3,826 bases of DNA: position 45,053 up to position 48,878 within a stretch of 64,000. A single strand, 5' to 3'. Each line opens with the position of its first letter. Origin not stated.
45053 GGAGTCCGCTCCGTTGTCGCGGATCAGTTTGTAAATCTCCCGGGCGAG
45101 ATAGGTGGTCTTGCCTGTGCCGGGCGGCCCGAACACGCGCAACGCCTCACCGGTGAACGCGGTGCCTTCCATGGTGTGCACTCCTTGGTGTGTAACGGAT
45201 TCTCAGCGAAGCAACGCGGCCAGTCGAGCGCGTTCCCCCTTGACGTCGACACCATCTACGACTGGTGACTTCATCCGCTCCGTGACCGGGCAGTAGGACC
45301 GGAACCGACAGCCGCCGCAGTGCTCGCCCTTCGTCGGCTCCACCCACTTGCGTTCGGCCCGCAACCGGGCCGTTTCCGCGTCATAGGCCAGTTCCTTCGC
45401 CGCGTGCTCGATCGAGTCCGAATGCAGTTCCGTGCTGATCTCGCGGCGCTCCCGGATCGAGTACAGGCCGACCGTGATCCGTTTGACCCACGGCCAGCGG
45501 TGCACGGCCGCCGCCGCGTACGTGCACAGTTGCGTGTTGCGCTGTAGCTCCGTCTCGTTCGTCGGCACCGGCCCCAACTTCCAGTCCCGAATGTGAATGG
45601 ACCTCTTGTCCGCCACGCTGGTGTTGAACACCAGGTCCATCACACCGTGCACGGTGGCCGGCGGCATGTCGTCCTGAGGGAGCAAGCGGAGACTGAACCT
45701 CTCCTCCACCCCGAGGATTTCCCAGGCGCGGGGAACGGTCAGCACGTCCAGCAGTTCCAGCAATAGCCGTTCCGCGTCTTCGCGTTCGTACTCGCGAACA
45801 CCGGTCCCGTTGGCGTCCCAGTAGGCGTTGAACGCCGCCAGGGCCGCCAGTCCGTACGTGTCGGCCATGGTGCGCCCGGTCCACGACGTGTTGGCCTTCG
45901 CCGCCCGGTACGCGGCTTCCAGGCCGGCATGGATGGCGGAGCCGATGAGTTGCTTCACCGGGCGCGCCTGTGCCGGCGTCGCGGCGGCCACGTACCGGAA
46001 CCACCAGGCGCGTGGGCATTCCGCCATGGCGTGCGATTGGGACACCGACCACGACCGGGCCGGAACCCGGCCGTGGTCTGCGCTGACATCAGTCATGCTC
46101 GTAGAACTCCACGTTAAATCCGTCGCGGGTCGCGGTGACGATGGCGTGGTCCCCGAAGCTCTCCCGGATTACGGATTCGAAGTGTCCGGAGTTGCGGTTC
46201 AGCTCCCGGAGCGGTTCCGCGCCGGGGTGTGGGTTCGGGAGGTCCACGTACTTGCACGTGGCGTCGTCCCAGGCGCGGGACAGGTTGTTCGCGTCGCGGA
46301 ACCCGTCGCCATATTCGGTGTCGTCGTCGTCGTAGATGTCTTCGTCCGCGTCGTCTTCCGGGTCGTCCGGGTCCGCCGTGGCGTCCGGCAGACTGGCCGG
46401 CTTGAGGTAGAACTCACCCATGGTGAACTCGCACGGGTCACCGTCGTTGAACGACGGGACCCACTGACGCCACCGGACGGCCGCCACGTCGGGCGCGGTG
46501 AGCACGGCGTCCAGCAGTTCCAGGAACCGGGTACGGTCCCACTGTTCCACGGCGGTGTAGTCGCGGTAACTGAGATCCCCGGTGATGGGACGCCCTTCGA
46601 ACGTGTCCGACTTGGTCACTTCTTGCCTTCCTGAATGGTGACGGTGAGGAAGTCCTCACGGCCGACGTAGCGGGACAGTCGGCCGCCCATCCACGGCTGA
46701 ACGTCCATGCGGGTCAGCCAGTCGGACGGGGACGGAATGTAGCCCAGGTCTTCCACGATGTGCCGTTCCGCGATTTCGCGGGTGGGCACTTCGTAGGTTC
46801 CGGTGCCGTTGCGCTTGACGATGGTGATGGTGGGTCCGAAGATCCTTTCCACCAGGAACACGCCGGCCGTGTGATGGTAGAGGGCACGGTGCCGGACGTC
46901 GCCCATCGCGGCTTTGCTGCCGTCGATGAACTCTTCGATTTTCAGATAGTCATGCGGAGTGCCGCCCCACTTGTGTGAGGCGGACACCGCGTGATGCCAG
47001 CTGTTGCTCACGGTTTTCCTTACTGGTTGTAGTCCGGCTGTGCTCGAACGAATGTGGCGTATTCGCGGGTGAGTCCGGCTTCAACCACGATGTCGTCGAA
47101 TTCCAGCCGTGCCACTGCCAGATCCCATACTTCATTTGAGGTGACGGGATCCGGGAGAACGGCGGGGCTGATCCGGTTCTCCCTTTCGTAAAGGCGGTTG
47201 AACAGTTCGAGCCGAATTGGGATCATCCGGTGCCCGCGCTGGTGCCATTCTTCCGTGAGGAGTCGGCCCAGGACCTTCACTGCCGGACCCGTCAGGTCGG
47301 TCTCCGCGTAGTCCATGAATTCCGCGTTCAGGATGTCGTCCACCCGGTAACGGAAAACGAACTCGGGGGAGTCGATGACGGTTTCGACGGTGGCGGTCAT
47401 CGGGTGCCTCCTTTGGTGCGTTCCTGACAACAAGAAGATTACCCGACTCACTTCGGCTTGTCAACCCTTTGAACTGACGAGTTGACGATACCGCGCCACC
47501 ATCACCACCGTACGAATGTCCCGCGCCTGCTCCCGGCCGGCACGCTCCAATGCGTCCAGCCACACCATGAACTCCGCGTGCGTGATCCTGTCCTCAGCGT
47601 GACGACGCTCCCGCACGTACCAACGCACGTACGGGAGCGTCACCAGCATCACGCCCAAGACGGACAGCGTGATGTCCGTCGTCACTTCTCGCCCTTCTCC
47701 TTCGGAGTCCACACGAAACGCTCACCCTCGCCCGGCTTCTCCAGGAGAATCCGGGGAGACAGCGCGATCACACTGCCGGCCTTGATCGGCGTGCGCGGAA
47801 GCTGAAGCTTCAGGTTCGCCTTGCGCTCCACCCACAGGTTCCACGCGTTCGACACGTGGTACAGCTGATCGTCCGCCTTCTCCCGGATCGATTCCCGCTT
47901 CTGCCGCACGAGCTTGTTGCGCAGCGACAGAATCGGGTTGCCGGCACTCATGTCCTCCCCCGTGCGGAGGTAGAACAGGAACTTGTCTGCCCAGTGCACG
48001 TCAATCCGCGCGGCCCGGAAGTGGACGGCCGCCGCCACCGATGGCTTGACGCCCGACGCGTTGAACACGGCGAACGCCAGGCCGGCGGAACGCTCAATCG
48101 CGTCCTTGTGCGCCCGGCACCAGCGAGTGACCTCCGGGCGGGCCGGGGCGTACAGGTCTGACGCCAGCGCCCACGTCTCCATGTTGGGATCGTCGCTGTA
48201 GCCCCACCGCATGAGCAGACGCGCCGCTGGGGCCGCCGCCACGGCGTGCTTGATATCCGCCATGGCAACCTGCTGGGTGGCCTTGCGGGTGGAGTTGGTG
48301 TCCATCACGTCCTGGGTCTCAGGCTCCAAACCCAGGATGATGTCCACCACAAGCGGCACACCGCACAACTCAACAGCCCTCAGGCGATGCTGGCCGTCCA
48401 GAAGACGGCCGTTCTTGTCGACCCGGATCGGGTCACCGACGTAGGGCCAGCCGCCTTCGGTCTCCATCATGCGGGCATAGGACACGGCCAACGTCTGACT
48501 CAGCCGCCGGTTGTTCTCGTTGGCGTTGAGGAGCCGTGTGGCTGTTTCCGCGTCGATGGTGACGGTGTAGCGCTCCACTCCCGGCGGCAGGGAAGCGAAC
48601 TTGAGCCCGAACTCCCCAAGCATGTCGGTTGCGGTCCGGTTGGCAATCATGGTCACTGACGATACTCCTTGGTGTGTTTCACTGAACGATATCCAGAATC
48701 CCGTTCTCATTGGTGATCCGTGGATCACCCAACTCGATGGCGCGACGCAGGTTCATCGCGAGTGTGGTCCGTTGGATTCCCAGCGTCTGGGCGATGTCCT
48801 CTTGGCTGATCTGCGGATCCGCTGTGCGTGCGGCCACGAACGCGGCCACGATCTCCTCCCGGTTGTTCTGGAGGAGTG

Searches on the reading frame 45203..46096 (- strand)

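Call 33: search_protein_families(library=pfam, proteins=[window:45203-46096:-], max_evalue=0.001)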
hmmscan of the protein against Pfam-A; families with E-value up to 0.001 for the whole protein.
window:45203-46096:- (297 aa): 2 families
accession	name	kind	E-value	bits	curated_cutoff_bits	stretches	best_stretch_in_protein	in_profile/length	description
PF12705.13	PDDEXK_1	-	3.1e-27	96.5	22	1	15-270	1-247/247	PD-(D/E)XK nuclease superfamily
PF10926.14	DUF2800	-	1.3e-05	25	21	1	151-276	120-239/368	Protein of unknown function (DUF2800)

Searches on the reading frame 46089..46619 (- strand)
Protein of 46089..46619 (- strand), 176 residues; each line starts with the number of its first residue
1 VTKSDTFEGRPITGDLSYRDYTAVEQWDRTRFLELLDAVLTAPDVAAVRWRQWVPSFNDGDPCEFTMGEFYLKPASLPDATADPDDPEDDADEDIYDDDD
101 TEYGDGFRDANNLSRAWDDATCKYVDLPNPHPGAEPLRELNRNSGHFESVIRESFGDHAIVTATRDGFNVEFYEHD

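Call 34: search_protein_families(library=pfam, proteins=[window:46089-46619:-], max_evalue=0.001)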
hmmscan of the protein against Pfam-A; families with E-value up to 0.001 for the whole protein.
window:46089-46619:- (176 aa): 0 families

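Call 58: search_protein_families(library=phrogs, proteins=[window:46089-46619:-], max_evalue=0.001)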
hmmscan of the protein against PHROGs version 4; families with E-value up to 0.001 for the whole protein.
window:46089-46619:- (176 aa): 2 families
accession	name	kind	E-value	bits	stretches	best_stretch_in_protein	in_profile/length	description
phrog_9564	-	unknown function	1.5e-30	107.7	1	5-176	3-175/175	-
phrog_10375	-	unknown function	0.00026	22.3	1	41-75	41-75/153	-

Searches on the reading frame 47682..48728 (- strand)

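Call 33: search_protein_families(library=pfam, proteins=[window:47682-48728:-], max_evalue=0.001)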
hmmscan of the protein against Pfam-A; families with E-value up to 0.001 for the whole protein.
window:47682-48728:- (348 aa): 0 families

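Call 58: search_protein_families(library=phrogs, proteins=[window:47682-48728:-], max_evalue=0.001)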
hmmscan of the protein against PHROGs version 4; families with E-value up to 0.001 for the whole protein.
window:47682-48728:- (348 aa): 1 family
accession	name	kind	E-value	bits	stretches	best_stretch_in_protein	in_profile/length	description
phrog_5931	-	unknown function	4.6e-50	171.7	1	53-311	10-264/282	-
